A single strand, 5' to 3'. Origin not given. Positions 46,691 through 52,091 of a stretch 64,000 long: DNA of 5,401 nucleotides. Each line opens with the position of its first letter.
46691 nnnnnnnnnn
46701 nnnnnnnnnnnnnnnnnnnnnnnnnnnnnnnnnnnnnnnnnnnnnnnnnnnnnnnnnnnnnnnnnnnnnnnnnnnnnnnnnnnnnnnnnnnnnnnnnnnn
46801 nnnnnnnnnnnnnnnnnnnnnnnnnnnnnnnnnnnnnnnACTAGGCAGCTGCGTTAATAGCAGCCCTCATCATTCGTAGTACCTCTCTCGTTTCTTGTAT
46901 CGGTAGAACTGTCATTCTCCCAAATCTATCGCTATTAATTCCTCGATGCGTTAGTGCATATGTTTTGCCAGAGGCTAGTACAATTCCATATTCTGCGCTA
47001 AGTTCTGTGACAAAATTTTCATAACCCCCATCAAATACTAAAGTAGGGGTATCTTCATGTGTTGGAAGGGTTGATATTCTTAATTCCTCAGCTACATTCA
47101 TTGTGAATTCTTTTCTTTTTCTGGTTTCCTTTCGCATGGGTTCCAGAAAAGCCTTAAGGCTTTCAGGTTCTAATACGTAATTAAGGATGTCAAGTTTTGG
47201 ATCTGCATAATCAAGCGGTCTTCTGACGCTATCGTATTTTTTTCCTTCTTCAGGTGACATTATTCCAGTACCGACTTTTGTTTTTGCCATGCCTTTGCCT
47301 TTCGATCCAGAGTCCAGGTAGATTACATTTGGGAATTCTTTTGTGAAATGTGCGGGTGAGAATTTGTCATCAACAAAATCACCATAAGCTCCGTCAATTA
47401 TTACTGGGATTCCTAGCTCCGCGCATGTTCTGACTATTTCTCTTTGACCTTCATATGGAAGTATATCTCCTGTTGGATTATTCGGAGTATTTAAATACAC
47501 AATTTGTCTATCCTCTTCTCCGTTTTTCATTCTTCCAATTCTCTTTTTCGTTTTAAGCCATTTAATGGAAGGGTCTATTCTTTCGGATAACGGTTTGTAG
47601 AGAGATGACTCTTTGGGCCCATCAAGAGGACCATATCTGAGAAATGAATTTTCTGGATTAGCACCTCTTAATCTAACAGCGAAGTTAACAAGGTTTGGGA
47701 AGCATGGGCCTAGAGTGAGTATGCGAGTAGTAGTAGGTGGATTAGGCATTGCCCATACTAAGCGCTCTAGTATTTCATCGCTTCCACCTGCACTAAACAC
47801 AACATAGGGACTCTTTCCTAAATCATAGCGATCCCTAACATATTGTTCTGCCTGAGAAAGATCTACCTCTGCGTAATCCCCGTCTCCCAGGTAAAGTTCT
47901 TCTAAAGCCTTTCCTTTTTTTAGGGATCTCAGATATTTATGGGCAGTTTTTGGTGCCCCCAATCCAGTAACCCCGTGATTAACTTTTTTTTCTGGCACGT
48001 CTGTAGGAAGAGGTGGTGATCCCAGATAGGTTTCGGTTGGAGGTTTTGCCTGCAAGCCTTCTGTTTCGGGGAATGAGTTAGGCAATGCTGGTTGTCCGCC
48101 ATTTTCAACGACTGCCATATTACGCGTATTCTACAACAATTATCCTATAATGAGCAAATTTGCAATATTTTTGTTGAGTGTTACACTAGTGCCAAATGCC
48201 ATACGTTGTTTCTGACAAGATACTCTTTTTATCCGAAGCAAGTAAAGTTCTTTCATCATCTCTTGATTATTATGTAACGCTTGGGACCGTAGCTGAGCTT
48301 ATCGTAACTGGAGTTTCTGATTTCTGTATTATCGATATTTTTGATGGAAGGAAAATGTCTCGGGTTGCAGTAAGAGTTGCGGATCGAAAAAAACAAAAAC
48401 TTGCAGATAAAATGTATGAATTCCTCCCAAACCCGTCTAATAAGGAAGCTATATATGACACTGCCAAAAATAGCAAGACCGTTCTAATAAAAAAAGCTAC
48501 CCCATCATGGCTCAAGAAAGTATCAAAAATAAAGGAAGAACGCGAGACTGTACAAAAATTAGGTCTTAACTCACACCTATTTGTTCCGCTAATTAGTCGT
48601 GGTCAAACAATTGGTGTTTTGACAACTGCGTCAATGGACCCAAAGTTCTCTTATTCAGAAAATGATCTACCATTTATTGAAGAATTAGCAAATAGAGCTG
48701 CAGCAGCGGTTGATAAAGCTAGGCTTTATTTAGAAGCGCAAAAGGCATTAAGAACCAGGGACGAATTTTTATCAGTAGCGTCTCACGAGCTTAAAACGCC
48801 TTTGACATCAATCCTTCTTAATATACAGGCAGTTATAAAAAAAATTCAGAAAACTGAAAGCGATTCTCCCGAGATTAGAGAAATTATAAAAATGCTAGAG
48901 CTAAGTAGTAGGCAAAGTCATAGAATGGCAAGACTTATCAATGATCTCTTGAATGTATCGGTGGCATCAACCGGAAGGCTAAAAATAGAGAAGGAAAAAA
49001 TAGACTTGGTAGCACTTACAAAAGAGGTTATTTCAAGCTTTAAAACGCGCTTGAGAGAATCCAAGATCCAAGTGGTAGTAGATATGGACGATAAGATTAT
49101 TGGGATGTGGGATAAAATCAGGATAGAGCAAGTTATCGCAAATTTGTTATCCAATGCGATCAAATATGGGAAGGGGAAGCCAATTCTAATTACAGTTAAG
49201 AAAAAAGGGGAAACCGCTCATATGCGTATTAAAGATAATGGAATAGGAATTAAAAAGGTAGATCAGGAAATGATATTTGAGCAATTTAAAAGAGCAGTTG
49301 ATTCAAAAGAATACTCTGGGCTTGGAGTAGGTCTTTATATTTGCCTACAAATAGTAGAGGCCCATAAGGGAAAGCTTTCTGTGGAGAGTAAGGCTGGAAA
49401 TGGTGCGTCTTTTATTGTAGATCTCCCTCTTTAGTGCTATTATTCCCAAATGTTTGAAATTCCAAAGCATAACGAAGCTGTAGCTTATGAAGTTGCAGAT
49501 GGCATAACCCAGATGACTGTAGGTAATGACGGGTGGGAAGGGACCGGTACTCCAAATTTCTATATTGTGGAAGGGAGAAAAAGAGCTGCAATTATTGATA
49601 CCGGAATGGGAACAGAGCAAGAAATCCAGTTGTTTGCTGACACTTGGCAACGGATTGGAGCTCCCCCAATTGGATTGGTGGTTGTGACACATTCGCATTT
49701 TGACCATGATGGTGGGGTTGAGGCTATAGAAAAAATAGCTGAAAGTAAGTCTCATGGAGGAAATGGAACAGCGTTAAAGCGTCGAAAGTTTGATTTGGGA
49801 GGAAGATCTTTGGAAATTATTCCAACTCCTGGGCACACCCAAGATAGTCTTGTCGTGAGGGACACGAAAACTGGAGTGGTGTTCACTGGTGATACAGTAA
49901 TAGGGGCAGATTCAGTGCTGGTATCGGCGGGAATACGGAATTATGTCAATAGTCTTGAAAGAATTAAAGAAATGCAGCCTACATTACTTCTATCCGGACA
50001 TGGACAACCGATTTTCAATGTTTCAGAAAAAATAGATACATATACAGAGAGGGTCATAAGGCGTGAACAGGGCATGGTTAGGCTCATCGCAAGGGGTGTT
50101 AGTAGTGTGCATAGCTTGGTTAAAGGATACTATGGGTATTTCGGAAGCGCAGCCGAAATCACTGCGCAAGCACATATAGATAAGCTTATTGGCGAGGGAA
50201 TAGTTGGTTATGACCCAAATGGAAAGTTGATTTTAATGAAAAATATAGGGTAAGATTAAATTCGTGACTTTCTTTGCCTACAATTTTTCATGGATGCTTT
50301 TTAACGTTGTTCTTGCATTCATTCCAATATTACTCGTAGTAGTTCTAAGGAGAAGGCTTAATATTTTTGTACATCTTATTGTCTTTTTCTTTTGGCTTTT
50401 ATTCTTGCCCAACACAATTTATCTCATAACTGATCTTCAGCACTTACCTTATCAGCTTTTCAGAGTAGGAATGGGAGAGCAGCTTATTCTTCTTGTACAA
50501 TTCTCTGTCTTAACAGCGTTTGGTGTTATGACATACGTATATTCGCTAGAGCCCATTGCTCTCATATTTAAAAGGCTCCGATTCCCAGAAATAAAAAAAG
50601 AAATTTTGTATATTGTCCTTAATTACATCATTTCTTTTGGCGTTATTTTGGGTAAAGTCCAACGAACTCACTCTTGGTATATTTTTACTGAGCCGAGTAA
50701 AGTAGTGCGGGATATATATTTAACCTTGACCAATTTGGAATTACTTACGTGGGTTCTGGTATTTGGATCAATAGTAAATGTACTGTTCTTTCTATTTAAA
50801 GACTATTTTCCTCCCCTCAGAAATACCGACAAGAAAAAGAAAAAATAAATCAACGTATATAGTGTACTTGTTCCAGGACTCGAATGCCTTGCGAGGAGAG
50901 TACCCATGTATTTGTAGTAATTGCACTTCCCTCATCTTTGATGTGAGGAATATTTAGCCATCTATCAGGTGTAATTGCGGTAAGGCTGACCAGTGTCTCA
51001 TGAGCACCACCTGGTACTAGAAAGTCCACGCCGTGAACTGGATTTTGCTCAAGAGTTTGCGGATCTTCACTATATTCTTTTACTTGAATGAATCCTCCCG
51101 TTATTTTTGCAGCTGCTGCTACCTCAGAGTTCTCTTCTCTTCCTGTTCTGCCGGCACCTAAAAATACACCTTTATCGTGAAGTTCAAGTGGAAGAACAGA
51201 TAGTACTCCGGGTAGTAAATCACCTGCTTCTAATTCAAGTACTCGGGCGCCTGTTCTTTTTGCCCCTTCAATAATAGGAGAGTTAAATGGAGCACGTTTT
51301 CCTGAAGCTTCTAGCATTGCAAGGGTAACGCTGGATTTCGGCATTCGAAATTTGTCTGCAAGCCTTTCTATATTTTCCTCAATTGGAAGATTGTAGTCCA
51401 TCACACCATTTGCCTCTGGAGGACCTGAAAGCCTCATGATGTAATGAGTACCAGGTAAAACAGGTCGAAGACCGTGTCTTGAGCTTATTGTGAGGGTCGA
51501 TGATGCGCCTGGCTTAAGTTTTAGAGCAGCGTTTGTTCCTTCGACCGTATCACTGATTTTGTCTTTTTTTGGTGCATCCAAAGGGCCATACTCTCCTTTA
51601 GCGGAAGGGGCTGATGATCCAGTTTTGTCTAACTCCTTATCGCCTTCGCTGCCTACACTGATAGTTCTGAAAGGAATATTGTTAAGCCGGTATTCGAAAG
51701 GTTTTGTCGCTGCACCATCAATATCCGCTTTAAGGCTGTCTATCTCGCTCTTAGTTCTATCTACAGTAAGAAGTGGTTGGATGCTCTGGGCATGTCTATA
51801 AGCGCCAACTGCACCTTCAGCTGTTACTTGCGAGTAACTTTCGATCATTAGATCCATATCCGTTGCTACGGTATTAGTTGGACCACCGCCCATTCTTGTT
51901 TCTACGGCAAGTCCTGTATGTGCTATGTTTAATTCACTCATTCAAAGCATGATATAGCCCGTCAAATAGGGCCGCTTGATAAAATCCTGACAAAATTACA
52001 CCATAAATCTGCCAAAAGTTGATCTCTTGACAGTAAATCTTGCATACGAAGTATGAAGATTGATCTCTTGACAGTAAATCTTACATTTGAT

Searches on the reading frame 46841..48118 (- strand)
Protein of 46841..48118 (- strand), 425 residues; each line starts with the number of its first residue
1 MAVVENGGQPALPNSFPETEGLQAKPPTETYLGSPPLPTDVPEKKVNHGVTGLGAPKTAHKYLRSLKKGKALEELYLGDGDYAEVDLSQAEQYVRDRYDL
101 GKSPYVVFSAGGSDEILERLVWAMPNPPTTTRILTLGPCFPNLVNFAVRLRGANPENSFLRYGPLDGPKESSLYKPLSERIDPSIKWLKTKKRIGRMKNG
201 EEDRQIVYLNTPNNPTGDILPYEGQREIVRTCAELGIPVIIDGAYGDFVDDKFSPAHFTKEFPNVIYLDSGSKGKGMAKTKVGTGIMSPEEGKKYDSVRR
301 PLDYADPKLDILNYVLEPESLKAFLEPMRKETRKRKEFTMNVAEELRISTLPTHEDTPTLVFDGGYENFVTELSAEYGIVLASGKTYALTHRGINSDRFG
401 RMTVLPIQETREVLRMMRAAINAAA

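Call 33: search_protein_families(library=pfam, proteins=[window:46841-48118:-], max_evalue=0.001)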
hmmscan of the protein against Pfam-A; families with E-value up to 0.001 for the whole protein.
window:46841-48118:- (425 aa): 1 family
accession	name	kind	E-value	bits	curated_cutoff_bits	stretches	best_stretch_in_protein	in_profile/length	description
PF00155.27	Aminotran_1_2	-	1e-17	64.8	19.7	1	200-414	143-358/361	Aminotransferase class I and II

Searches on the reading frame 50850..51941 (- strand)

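Call 33: search_protein_families(library=pfam, proteins=[window:50850-51941:-], max_evalue=0.001)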
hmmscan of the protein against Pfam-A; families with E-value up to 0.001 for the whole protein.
window:50850-51941:- (363 aa): 1 family
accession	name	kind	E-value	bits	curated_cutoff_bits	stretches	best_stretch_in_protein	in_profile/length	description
PF03320.18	FBPase_glpX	-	4.9e-19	68.8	27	1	71-360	27-307/307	Bacterial fructose-1,6-bisphosphatase, glpX-encoded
